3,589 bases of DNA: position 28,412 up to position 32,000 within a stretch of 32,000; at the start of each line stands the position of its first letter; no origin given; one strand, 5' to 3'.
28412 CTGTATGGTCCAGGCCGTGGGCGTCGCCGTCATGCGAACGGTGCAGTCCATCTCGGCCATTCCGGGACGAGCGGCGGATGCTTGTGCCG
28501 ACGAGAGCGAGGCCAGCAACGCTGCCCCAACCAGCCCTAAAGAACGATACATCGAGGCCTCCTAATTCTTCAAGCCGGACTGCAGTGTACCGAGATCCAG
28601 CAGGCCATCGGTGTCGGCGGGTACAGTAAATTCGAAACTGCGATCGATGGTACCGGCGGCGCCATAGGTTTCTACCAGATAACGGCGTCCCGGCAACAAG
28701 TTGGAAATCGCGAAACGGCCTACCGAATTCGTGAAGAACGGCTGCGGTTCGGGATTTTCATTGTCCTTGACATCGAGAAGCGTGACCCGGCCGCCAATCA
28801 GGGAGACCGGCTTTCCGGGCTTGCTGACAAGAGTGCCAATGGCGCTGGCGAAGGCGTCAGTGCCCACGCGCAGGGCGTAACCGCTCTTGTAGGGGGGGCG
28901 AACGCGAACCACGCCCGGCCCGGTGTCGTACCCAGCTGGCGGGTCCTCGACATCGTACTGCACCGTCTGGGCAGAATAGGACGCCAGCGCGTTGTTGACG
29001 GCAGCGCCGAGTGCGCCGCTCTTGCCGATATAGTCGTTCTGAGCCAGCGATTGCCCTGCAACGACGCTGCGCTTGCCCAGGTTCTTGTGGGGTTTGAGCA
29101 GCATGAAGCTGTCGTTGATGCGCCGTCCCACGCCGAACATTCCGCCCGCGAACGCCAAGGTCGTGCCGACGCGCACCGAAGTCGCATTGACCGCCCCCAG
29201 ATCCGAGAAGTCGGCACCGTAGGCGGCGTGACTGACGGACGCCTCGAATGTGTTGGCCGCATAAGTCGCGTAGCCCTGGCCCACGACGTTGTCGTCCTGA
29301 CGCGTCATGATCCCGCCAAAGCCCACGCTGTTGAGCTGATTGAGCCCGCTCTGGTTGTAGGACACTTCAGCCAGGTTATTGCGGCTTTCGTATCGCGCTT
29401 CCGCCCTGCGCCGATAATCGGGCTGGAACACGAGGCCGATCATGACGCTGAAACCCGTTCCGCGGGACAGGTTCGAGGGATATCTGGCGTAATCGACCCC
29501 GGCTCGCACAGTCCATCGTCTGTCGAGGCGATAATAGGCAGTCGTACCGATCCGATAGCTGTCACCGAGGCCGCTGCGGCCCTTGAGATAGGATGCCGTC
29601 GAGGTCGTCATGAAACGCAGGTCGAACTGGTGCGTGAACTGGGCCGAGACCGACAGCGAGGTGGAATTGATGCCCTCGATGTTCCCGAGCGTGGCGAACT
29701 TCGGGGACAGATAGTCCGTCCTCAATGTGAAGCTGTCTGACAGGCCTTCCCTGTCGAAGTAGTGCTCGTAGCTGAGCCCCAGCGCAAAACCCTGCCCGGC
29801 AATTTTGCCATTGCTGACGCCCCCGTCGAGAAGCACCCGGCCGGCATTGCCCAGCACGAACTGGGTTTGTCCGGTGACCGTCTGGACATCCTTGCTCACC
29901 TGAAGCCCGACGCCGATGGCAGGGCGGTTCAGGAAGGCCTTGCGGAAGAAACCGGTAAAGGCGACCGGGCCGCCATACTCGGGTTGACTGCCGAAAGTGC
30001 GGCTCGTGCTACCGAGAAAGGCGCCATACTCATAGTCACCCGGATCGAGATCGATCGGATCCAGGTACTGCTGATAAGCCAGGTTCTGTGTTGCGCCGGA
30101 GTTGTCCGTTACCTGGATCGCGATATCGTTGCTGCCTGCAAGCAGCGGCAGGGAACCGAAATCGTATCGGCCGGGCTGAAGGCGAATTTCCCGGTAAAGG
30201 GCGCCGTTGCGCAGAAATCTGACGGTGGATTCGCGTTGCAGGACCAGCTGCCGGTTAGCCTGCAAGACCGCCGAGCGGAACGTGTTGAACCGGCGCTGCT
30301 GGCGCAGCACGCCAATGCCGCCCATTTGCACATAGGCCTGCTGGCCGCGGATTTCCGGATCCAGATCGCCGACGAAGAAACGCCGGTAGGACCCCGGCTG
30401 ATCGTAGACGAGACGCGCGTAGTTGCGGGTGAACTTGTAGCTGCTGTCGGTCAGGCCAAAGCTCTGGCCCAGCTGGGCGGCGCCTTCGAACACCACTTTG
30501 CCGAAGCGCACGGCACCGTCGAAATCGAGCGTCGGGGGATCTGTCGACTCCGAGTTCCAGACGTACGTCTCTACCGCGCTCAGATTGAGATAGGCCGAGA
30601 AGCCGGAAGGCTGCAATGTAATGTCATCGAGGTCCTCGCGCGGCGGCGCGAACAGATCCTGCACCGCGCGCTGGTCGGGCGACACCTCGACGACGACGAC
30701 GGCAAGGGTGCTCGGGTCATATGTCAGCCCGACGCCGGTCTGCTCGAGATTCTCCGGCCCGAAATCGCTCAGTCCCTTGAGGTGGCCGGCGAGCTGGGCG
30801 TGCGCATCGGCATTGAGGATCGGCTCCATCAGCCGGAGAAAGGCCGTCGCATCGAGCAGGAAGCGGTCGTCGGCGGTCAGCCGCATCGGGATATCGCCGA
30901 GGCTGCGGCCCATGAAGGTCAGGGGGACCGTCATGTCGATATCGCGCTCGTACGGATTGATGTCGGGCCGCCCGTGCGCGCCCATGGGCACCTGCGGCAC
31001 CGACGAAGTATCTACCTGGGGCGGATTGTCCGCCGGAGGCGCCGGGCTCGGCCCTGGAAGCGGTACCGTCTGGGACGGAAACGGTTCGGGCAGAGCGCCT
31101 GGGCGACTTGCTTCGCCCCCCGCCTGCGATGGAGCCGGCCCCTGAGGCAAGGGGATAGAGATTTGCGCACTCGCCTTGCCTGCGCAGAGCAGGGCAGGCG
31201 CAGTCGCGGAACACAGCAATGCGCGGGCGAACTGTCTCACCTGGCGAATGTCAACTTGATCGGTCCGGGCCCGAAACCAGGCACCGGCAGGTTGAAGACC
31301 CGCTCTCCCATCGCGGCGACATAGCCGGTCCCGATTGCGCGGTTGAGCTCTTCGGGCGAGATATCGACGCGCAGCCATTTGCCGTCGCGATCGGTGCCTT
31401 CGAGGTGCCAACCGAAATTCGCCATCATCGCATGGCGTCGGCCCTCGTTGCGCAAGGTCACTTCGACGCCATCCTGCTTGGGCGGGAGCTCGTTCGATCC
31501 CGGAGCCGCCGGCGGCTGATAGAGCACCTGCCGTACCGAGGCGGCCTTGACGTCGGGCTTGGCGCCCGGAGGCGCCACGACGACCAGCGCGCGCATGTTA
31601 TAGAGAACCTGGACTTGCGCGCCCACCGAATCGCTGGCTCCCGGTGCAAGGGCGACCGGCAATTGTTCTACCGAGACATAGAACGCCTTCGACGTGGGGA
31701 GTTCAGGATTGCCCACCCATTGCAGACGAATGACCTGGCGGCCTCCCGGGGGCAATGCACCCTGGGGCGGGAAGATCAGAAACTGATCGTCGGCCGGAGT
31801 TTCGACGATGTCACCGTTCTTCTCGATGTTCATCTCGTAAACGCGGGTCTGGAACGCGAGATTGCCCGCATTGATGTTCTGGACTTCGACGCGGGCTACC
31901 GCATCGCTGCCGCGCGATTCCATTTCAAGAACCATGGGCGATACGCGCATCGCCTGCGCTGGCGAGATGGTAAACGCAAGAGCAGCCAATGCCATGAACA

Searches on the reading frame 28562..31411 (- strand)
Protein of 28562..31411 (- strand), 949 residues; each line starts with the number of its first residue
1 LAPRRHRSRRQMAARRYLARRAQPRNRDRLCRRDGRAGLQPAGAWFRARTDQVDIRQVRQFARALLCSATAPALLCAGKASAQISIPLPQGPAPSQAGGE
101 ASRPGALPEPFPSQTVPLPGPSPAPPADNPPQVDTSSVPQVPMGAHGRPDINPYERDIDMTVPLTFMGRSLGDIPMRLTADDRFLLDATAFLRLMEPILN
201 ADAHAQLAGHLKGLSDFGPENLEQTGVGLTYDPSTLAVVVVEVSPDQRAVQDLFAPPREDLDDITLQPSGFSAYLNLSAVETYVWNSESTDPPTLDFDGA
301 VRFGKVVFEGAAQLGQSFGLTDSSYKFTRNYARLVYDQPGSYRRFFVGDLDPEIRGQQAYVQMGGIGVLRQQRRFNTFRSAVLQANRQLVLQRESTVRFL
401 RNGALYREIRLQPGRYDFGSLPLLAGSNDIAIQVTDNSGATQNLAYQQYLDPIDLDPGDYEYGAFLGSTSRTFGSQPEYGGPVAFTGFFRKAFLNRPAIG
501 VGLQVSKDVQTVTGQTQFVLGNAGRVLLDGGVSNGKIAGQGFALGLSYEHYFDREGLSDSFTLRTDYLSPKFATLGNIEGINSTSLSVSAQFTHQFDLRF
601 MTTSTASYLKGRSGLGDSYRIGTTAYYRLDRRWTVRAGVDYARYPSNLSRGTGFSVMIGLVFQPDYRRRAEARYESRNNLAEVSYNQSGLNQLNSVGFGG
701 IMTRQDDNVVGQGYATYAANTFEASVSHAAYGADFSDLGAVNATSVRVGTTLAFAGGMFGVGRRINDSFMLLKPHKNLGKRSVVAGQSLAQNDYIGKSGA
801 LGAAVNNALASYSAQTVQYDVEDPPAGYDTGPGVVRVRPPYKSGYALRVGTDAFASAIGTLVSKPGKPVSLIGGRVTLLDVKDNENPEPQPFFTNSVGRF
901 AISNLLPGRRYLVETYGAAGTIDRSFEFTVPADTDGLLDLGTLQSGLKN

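Call 96: search_protein_families(library=pfam, proteins=[window:28562-31411:-], max_evalue=0.01)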
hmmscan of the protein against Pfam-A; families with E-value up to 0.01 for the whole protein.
window:28562-31411:- (949 aa): 1 family
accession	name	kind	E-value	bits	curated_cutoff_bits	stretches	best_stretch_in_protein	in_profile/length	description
PF00577.26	Usher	-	0.0071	15.7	27.1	0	395-837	97-537/549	Outer membrane usher protein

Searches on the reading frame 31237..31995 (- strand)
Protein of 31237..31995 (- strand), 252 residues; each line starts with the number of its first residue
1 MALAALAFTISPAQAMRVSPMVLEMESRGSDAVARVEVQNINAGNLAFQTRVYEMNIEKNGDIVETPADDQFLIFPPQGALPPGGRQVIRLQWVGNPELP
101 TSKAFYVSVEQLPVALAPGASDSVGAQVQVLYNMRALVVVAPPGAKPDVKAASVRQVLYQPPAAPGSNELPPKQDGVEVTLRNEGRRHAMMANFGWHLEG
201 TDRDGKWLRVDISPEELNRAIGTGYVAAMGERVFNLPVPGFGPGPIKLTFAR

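Call 96: search_protein_families(library=pfam, proteins=[window:31237-31995:-], max_evalue=0.01)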
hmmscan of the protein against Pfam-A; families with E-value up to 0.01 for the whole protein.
window:31237-31995:- (252 aa): 1 family
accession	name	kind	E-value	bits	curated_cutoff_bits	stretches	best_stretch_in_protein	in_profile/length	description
PF00345.26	PapD_N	-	4.6e-07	30.3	23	1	30-144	14-124/126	Pili and flagellar-assembly chaperone, PapD N-terminal domain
